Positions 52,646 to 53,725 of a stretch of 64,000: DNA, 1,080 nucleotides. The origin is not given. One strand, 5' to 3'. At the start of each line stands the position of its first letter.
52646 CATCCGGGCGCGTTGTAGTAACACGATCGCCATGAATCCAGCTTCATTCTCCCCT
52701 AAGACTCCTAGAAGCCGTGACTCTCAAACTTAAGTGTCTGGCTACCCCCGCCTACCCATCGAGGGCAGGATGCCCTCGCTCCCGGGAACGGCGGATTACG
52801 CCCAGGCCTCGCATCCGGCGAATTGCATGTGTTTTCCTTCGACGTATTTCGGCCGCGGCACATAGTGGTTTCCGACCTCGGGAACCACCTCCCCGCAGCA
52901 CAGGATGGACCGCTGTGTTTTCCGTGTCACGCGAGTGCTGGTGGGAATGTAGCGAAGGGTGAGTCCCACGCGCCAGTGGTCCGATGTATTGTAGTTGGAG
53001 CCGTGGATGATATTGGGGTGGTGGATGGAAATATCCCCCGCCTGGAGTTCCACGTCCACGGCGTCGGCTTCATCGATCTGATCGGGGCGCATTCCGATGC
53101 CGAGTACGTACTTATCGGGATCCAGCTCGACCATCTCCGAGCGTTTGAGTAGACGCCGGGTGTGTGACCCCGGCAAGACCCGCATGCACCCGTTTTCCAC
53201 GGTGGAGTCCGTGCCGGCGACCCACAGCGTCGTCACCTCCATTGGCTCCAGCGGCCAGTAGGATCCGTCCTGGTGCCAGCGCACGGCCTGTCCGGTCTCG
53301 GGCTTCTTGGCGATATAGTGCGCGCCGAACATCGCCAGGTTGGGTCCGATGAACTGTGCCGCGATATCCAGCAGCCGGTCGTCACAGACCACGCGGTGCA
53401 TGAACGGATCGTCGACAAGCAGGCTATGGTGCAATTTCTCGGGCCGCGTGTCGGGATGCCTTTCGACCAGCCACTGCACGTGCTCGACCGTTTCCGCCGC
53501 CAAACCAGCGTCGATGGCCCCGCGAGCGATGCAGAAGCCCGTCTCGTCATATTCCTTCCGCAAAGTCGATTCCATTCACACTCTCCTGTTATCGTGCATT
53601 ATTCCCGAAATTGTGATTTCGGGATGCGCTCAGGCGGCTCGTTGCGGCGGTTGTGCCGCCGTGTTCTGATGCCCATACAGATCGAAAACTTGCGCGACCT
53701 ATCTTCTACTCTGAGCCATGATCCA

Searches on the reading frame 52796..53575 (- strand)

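Call 8: search_protein_families(library=pfam, proteins=[window:52796-53575:-], max_evalue=0.001)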
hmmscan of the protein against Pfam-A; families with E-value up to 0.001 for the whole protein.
window:52796-53575:- (259 aa): 1 family
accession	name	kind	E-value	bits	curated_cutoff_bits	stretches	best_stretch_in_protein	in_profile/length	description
PF05721.19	PhyH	-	1.7e-35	123.7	22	1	36-203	38-212/213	Phytanoyl-CoA dioxygenase (PhyH)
